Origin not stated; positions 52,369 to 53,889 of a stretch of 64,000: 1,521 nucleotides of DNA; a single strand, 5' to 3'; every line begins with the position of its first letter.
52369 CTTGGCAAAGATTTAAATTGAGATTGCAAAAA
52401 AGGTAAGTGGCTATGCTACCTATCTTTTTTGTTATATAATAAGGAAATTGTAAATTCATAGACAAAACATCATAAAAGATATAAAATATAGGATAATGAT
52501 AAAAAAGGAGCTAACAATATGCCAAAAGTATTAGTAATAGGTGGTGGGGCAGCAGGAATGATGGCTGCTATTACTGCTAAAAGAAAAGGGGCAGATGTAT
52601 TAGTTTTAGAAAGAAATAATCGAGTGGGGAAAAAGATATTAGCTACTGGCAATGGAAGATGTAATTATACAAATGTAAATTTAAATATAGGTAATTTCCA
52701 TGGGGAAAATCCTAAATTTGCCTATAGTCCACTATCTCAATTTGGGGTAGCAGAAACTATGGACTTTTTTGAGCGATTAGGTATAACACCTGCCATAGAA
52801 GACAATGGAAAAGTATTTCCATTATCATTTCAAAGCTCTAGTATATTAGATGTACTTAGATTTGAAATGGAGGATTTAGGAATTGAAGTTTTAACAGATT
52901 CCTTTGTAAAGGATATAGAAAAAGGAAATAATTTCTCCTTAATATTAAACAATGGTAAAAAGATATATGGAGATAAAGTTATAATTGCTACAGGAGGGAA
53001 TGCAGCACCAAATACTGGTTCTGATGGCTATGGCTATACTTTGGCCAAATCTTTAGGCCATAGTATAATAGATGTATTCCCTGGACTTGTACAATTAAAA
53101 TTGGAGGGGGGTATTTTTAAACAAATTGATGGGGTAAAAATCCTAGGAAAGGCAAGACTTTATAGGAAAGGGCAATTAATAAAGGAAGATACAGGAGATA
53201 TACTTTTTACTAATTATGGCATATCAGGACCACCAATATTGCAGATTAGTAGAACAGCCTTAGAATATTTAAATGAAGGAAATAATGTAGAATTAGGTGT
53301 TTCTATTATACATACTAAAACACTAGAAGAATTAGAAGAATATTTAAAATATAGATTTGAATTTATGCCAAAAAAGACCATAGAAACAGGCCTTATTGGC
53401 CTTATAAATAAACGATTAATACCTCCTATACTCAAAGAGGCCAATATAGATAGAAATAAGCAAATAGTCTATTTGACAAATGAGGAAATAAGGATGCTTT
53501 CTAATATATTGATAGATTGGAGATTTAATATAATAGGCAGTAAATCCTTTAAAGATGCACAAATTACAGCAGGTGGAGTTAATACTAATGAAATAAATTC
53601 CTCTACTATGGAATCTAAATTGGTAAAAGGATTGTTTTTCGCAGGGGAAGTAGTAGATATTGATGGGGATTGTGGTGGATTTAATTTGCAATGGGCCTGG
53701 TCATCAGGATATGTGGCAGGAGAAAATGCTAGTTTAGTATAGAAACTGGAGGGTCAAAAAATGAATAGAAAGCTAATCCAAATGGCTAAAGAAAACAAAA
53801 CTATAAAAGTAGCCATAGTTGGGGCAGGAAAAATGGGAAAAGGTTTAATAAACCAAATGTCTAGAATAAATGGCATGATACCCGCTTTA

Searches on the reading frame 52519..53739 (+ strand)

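Call 32: search_protein_families(library=pfam, proteins=[window:52519-53739:+], max_evalue=0.001)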
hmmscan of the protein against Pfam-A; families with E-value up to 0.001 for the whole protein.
window:52519-53739:+ (407 aa): 14 families
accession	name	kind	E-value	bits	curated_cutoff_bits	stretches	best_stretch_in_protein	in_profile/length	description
PF03486.20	HI0933_like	-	2.9e-85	286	50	1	3-402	2-243/244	HI0933-like protein Rossmann domain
PF22780.1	HI0933_like_1st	-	5e-27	95.2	27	1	188-349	2-165/165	HI0933-like protein barrel and H2TH domain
PF07992.20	Pyr_redox_2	-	5.3e-13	49.5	26.1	2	3-39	2-39/291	Pyridine nucleotide-disulphide oxidoreductase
PF00890.30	FAD_binding_2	-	2.2e-11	44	20.4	1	4-37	2-35/414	FAD binding domain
PF01134.28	GIDA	-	8e-11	42.1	22.1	1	3-32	1-30/391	Glucose inhibited division protein A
PF01266.30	DAO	-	2.3e-10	41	27.9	1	3-99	1-90/353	FAD dependent oxidoreductase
PF12831.13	FAD_oxidored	-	2.7e-09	37.3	27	1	4-37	2-35/416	FAD dependent oxidoreductase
PF13738.12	Pyr_redox_3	-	2.7e-09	37.2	30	1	5-37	1-33/305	Pyridine nucleotide-disulphide oxidoreductase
PF13450.12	NAD_binding_8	-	1.1e-08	35.6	21.9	1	6-38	1-33/68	NAD(P)-binding Rossmann-like domain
PF00070.33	Pyr_redox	-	5.3e-08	33.7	22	1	3-37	1-35/82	Pyridine nucleotide-disulphide oxidoreductase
PF01262.27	AlaDh_PNT_C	-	1.2e-06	28.6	23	1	3-42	30-69/214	Alanine dehydrogenase/PNT, C-terminal domain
PF01593.30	Amino_oxidase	-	4.4e-05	23.4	19.8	0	12-37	2-27/443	Flavin containing amine oxidoreductase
PF01494.25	FAD_binding_3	-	5.7e-05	22.9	22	1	3-35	3-35/349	FAD binding domain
PF13454.12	NAD_binding_9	-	0.00054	20.4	21.8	0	6-67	2-68/155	FAD-NAD(P)-binding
